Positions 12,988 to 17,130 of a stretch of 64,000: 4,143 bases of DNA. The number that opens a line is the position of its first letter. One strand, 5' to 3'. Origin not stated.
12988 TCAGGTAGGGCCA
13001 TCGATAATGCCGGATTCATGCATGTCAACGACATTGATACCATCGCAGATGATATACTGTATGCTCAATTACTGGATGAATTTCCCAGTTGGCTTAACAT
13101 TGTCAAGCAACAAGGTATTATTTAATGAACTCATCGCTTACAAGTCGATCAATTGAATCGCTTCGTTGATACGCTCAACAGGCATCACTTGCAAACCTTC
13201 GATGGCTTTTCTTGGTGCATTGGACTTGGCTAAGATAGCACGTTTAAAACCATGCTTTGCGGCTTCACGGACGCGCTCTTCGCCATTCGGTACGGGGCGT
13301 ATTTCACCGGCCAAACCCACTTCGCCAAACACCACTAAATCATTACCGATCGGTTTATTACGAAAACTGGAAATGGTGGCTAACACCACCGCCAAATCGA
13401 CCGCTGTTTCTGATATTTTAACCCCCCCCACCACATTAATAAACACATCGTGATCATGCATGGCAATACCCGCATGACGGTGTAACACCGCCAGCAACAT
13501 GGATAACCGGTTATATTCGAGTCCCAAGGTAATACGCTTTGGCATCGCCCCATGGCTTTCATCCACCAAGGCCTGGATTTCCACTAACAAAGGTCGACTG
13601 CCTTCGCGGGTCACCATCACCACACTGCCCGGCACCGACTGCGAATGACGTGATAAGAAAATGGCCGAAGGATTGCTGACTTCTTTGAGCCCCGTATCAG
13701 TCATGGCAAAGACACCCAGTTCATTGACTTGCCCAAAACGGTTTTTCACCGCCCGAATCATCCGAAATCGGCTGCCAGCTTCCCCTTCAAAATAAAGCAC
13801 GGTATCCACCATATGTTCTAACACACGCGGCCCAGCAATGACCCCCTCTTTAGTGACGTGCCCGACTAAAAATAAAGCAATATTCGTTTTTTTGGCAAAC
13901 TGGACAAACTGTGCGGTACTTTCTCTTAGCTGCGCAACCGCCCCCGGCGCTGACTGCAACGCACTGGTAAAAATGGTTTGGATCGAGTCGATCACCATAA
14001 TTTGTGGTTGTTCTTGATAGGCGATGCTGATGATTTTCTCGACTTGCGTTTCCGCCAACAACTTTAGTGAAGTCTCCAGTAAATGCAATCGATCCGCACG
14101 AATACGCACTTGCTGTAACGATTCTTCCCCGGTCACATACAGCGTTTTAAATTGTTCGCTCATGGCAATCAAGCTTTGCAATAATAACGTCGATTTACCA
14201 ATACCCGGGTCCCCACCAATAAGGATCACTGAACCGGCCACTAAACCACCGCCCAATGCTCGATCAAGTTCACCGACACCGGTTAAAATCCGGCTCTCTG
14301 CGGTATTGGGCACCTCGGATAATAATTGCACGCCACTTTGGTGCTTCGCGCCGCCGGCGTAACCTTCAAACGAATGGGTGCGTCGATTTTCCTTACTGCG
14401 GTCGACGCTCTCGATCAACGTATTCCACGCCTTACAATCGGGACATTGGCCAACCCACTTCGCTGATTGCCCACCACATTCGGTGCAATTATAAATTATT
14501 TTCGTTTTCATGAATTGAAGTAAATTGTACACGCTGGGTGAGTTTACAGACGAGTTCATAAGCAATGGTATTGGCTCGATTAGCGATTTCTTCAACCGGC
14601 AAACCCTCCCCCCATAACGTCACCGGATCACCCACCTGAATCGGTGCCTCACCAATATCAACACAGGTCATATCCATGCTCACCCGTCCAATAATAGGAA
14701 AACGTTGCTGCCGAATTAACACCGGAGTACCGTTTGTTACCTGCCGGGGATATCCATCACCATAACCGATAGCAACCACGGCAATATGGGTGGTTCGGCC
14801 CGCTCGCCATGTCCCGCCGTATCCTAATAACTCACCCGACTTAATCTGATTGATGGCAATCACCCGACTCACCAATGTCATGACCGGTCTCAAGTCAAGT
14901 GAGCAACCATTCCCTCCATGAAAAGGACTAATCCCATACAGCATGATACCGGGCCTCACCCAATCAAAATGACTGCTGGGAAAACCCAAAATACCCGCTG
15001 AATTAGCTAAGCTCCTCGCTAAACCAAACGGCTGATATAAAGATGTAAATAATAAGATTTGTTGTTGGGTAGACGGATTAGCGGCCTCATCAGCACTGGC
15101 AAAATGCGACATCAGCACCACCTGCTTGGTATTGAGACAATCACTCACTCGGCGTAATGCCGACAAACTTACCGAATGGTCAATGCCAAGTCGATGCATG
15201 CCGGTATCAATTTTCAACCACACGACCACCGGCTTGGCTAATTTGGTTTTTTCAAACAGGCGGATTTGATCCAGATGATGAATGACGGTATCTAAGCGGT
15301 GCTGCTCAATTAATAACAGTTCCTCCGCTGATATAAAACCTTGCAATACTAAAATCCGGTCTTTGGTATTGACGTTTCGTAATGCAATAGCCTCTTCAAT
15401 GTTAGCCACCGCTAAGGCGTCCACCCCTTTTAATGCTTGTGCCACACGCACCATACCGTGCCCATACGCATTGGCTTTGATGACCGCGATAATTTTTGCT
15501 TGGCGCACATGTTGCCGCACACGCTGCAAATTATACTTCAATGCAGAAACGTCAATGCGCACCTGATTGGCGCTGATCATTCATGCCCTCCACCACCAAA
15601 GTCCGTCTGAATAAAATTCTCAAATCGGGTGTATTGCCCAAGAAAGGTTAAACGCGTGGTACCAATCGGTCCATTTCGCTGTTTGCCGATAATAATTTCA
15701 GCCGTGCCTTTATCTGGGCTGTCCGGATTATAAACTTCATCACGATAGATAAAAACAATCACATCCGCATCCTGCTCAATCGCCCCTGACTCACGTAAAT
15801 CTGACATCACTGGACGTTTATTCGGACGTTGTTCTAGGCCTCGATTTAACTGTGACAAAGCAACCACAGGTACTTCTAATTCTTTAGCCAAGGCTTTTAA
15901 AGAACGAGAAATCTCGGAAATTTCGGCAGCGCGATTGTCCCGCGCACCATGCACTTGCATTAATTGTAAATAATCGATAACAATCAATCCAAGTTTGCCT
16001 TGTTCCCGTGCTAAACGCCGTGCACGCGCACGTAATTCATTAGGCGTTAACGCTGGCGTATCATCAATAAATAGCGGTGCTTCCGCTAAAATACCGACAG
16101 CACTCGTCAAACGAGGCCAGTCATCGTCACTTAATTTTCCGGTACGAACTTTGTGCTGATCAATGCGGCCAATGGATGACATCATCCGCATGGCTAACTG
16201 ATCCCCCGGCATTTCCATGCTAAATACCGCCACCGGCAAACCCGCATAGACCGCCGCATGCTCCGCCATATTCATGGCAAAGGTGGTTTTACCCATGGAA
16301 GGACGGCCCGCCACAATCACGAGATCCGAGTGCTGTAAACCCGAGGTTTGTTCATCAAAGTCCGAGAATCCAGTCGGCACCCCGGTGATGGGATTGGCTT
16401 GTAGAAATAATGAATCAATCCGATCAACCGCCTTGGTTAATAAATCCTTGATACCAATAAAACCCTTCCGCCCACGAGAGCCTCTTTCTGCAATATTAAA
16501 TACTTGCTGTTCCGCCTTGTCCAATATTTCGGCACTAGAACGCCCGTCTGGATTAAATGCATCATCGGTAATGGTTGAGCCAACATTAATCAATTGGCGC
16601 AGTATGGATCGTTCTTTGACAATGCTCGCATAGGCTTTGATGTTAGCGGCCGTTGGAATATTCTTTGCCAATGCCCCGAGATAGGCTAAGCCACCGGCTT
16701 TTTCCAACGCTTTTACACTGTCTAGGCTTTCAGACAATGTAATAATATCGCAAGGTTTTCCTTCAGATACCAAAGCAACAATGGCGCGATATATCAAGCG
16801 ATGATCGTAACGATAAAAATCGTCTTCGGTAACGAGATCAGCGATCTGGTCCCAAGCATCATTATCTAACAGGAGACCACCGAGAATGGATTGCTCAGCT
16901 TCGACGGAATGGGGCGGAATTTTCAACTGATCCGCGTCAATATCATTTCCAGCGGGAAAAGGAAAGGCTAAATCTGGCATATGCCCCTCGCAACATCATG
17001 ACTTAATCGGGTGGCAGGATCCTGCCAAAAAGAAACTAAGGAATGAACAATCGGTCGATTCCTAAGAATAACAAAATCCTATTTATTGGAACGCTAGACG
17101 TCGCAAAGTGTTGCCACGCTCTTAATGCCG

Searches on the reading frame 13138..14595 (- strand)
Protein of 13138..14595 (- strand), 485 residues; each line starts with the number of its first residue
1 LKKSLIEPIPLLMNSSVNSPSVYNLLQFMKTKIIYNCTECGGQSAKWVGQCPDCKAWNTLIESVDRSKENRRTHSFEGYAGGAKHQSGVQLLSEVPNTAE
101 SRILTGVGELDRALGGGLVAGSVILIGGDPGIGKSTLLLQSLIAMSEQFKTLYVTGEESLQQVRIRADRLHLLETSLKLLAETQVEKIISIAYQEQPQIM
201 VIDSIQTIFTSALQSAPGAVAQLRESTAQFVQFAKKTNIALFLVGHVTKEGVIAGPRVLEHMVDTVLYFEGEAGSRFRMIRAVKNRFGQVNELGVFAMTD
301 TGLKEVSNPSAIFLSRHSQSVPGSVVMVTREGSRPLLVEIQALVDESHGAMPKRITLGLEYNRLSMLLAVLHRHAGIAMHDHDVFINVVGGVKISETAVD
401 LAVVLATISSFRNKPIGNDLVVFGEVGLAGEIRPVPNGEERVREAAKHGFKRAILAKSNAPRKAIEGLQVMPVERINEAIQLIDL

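Call 5: search_protein_families(library=pfam, proteins=[window:13138-14595:-], max_evalue=0.01)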
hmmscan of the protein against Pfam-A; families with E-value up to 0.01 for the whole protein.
window:13138-14595:- (485 aa): 14 families
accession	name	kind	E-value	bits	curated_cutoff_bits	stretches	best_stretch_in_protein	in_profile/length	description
PF06745.19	ATPase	-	3.4e-16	59.8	26.6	2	105-170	3-70/231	KaiC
PF13481.12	AAA_25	-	9.4e-14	51.9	27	1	110-251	22-194/195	AAA domain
PF18073.7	Zn_ribbon_LapB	-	6.1e-12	45.4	25.7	1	35-62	1-28/28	Rubredoxin metal binding domain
PF13541.12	ChlI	-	2.9e-09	37.3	27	1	374-459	35-121/121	Subunit ChlI of Mg-chelatase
PF05362.19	Lon_C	-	3.2e-05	24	21.1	1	397-481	110-200/205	Lon protease (S16) C-terminal proteolytic domain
PF23442.1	DUF7125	-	5.8e-05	22.7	29.1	1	101-162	2-59/207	Family of unknown function (DUF7125)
PF07088.17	GvpD_P-loop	-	6.9e-05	23.3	24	0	120-158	9-47/189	GvpD gas vesicle protein, P-loop domain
PF03796.21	DnaB_C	-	0.00042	20.2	27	1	104-193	3-97/255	DnaB-like helicase C terminal domain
PF13479.12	AAA_24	-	0.00051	20.4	27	1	123-214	4-82/195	AAA domain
PF13401.12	AAA_22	-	0.00073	20.3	27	1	122-246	6-123/130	AAA domain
PF00004.35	AAA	-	0.0014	19.6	21.2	1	124-224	1-89/131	ATPase family associated with various cellular activities (AAA)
PF13191.12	AAA_16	-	0.0015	19.5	32.6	1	120-236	21-129/167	AAA ATPase domain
PF13173.12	AAA_14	-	0.0059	17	27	0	123-208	4-74/129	AAA domain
PF20720.3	nSTAND3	-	0.0062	16.7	27.2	0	122-161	18-58/155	Novel STAND NTPase 3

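Call 6: search_protein_families(library=ncbifam, proteins=[window:13138-14595:-], max_evalue=0.01)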
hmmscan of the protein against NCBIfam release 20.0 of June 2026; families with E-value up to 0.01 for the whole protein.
window:13138-14595:- (485 aa): 27 families (the best 25 are shown)
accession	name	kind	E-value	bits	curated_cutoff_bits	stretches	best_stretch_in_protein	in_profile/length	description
TIGR00416.1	sms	equivalog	3.8e-193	642.3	403.05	1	30-480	3-454/454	DNA repair protein RadA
TIGR02903.1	spore_lon_C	equivalog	2.8e-16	59.2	678.8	1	368-483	497-614/615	Lon family ATP-dependent protease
TIGR02902.1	spore_lonB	equivalog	7.5e-16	57.8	723.3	1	365-482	410-529/531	ATP-dependent protease LonB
NF006799.0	PRK09302.1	equivalog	6.8e-13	48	408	1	98-303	250-469/515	circadian clock protein KaiC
TIGR00764.1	lon_rel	equivalog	1e-10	40.8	516.6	1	368-482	471-591/608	ATP-dependent protease LonB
TIGR03881.1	KaiC_arch_4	hypoth_equivalog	1.2e-10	41.5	247.8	1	102-205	2-90/231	KaiC domain-containing protein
TIGR02237.1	recomb_radB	equivalog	1.6e-10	41.2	172.4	1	110-303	1-209/210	DNA repair and recombination protein RadB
NF004723.0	PRK06067.1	subfamily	2.3e-07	30.6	194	1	101-168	14-82/243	flagellar accessory protein FlaH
TIGR03600.1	phage_DnaB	exception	1.9e-06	27.2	498.65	1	102-195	176-264/421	phage replicative helicase, DnaB family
NF006861.0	PRK09361.1-1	equivalog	2.7e-06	27.1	278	1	101-308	3-232/235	DNA repair and recombination protein RadB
NF008757.0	PRK11788.1-5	equivalog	4.6e-06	26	363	1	27-60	346-379/388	lipopolysaccharide assembly protein LapB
TIGR02653.1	Lon_rel_chp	hypoth_equivalog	6.1e-06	24.9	628.25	1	375-460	556-642/675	protease Lon-related BREX system protein BrxL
NF052589.1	ArlH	equivalog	1.3e-05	25.1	215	1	108-158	7-58/229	archaellum protein ArlH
TIGR00763.1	lon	equivalog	1.7e-05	23.5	608.05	1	402-481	707-792/795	endopeptidase La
TIGR03877.1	thermo_KaiC_1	hypoth_equivalog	2.6e-05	23.8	307.25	1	102-166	3-68/238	KaiC domain-containing protein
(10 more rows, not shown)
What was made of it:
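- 13138..14511 (-): Downstream convergent neighbour radA. Its stop codon lies 12 nt from the vWA stop codon. NCBIfam TIGR00416, E=3.8e-193 (call 6).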

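Call 65: find_homologous_proteins(query=window:13138-14508:-, max_evalue=1e-100)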
Query window:13138-14508:- (456 aa): 8000 proteins with E <= 1e-100 among 8000 candidates; the best 120 are listed.
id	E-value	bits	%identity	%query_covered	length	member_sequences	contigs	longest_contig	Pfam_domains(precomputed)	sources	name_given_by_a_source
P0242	1.0e-293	992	100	100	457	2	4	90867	PF18073.8,PF06745.20,PF23442.2,PF13481.13,PF13541.13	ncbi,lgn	-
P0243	4.5e-208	710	-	-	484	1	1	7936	PF06745.20,PF05362.20,PF13481.13,PF13541.13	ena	-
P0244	2.2e-202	691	68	100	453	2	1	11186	PF18073.8,PF06745.20,PF07088.17,PF03796.22,PF23442.2,PF05362.20,PF13401.13,PF13481.13,PF13191.13,PF13541.13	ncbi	-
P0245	1.9e-200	685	69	99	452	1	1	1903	PF18073.8,PF06745.20,PF23442.2,PF05362.20,PF13401.13,PF13481.13,PF13541.13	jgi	jgi:DNA repair protein RadA/Sms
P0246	2.5e-200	684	68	100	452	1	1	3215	PF18073.8,PF06745.20,PF07088.17,PF03796.22,PF23442.2,PF05362.20,PF13401.13,PF13481.13,PF13191.13,PF13541.13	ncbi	-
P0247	2.9e-200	684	68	100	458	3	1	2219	PF18073.8,PF06745.20,PF07088.17,PF23442.2,PF05362.20,PF13481.13,PF13191.13,PF13541.13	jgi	-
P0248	8.0e-200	682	69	99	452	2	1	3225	PF18073.8,PF06745.20,PF23442.2,PF05362.20,PF13401.13,PF13481.13,PF13541.13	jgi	-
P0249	6.1e-199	680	67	100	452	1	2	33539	PF18073.8,PF06745.20,PF23442.2,PF13401.13,PF13481.13,PF13191.13,PF13541.13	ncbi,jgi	jgi:DNA repair protein RadA/Sms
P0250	1.3e-198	678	67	100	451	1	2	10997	PF18073.8,PF06745.20,PF23442.2,PF05362.20,PF13401.13,PF13481.13,PF13191.13,PF13541.13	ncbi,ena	-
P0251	1.7e-198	678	67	100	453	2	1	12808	PF18073.8,PF06745.20,PF07088.17,PF03796.22,PF23442.2,PF05362.20,PF13401.13,PF13481.13,PF13191.13,PF13541.13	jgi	jgi:DNA repair protein RadA/Sms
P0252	2.0e-198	678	67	100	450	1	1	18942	PF18073.8,PF06745.20,PF23442.2,PF13481.13,PF13191.13,PF13541.13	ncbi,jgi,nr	ncbi:MAG: DNA repair protein RadA [Gammaproteobacteria bacterium]|nr:MAG: DNA repair protein RadA [G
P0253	2.3e-198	678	67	100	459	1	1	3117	PF18073.8,PF06745.20,PF23442.2,PF05362.20,PF13481.13,PF13191.13,PF13541.13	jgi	jgi:DNA repair protein RadA/Sms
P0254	2.9e-198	677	67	99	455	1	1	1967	PF18073.8,PF06745.20,PF23442.2,PF05362.20,PF13481.13,PF13191.13,PF13541.13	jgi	jgi:DNA repair protein RadA/Sms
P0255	3.5e-198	677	68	100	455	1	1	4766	PF18073.8,PF06745.20,PF13479.13,PF23442.2,PF05362.20,PF13481.13,PF13541.13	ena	-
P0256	3.5e-198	677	67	100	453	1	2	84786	PF18073.8,PF06745.20,PF23442.2,PF05362.20,PF13481.13,PF13541.13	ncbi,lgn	-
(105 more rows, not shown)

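Call 73: search_protein_families(library=pfam, proteins=[L094:14374-16632:-, L094:1297-2409:+], max_evalue=0.000001)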
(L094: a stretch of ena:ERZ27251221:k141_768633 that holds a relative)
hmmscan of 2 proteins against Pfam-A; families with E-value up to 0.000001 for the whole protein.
L094:14374-16632:- (752 aa): 0 families

L094:1297-2409:+ (370 aa): 1 family
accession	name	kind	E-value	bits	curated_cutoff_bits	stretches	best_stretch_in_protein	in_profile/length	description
PF20597.4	pAdhesive_15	-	1.6e-52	179.4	23.8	2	119-331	30-253/254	Putative Ice-binding-like adhesive domain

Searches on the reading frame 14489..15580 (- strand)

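Call 5: search_protein_families(library=pfam, proteins=[window:14489-15580:-], max_evalue=0.01)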
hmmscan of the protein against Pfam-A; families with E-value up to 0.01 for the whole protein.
window:14489-15580:- (363 aa): 2 families
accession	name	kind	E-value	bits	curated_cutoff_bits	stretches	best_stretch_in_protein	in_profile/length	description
PF01168.26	Ala_racemase_N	-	1.4e-66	224.8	24.1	1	9-219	1-220/220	Alanine racemase, N-terminal domain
PF00842.27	Ala_racemase_C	-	1.9e-43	147.5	25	1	233-352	1-124/127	Alanine racemase, C-terminal domain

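Call 6: search_protein_families(library=ncbifam, proteins=[window:14489-15580:-], max_evalue=0.01)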
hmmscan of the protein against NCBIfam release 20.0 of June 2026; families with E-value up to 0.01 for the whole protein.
window:14489-15580:- (363 aa): 9 families
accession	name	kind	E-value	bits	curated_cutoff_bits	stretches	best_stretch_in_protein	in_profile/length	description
TIGR00492.1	alr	equivalog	9.2e-119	396.6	168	1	5-354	3-366/369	alanine racemase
NF002970.2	PRK03646.1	exception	2.1e-103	346.1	600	1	7-354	7-354/356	catabolic alanine racemase DadX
NF008897.0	PRK11930.1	equivalog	5.3e-77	259.6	804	1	4-352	459-816/822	bifunctional UDP-N-acetylmuramoyl-tripeptide:D-alanyl-D-alanine ligase/alanine racemase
NF033131.1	vanT-G-Cterm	exception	1.7e-75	254.2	460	1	7-352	5-365/368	serine racemase VanT catalytic subunit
NF033132.1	vanT-CELN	equivalog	5.9e-62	210.1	900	1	9-352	344-694/697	membrane-bound serine racemase VanT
NF000792.0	PRK00053.2-3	equivalog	7.9e-50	170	384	1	5-352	4-355/360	alanine racemase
NF033133.1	vanT-L-cat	exception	1.6e-46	159.2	750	1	11-351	14-361/366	serine racemase VanT-L catalytic subunit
NF000791.0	PRK00053.2-2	equivalog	1.3e-45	156.1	218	1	6-352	3-336/340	alanine racemase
NF009879.0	PRK13340.1-4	subfamily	2.4e-34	118.9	434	1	7-342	44-391/406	alanine racemase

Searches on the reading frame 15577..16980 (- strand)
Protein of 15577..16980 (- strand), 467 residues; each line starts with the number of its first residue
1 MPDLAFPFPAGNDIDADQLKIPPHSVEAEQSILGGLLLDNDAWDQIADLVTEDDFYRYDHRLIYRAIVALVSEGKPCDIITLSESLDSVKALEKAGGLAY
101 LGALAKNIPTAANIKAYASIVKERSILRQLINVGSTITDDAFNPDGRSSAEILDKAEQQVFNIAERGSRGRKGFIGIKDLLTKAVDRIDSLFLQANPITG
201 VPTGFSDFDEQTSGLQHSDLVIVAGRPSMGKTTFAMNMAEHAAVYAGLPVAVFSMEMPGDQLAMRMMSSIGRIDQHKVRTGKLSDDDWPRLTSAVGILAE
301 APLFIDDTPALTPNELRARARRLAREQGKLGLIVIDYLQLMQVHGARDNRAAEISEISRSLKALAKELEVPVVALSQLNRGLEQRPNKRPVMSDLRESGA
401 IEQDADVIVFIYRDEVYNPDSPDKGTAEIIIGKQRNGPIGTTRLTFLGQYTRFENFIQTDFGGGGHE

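Call 5: search_protein_families(library=pfam, proteins=[window:15577-16980:-], max_evalue=0.01)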
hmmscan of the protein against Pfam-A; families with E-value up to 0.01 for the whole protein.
window:15577-16980:- (467 aa): 6 families
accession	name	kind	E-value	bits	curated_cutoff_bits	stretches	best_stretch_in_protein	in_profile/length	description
PF03796.21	DnaB_C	-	1.6e-111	372.2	27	1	200-455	1-255/255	DnaB-like helicase C terminal domain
PF00772.26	DnaB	-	4.3e-36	123.5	23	1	22-123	2-103/103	DnaB-like helicase N terminal domain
PF13481.12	AAA_25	-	5.4e-14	52.7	27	1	218-378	33-190/195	AAA domain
PF06745.19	ATPase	-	2.5e-06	27.5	26.6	1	201-272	1-72/231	KaiC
PF13671.12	AAA_33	-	0.00076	20.2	27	1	220-329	1-97/143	AAA domain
PF13401.12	AAA_22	-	0.0047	17.7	27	0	218-354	5-104/130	AAA domain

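Call 6: search_protein_families(library=ncbifam, proteins=[window:15577-16980:-], max_evalue=0.01)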
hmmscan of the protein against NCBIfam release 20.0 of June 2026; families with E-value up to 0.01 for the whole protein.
window:15577-16980:- (467 aa): 20 families
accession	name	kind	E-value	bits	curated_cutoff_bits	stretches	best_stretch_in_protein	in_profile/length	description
NF005424.0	PRK07004.1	equivalog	3.1e-225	748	834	1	12-459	5-454/460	replicative DNA helicase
NF004384.0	PRK05748.1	equivalog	3.5e-204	678.5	525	1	15-458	3-444/452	replicative DNA helicase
NF006443.0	PRK08760.1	equivalog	1.8e-190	633.3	741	1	15-458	26-469/476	replicative DNA helicase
NF006458.0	PRK08840.1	equivalog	1.1e-189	631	884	1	13-460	11-460/464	replicative DNA helicase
NF005945.0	PRK08006.1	equivalog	7.6e-186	618.5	898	1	13-459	18-466/471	replicative DNA helicase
NF005369.0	PRK06904.1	equivalog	1.7e-181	604.1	809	1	13-458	16-466/474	replicative DNA helicase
TIGR00665.1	DnaB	equivalog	1.4e-179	597.5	385.25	1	22-456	2-433/435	replicative DNA helicase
NF040583.1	dnaB_SPI-7_type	exception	2.6e-170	567.2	655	1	23-456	2-434/434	SPI-7-type island replicative DNA helicase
NF005852.0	PRK07773.1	equivalog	2e-166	555.8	780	2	17-400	19-398/886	replicative DNA helicase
NF004109.0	PRK05595.1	equivalog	6.3e-147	489.8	737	1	18-456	4-438/444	replicative DNA helicase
TIGR03600.1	phage_DnaB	exception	2.1e-145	484.9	498.65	1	25-446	1-421/421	phage replicative helicase, DnaB family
NF006606.0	PRK09165.1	equivalog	2.9e-138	461.6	540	1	15-459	14-490/497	replicative DNA helicase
NF006306.0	PRK08506.1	equivalog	7.4e-126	420.5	596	2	25-419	6-392/472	replicative DNA helicase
NF004967.0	PRK06321.1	equivalog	2.3e-111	373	751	1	16-461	10-470/472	replicative DNA helicase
NF005240.0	PRK06749.1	subfamily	2.7e-95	319.7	686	1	25-454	5-425/428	replicative DNA helicase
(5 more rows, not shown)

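Call 73: search_protein_families(library=pfam, proteins=[L094:14374-16632:-, L094:1297-2409:+], max_evalue=0.000001)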
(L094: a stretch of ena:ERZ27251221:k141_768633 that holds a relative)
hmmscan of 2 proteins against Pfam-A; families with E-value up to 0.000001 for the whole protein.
L094:14374-16632:- (752 aa): 0 families

L094:1297-2409:+ (370 aa): 1 family
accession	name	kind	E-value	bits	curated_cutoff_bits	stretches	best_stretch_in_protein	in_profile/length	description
PF20597.4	pAdhesive_15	-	1.6e-52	179.4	23.8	2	119-331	30-253/254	Putative Ice-binding-like adhesive domain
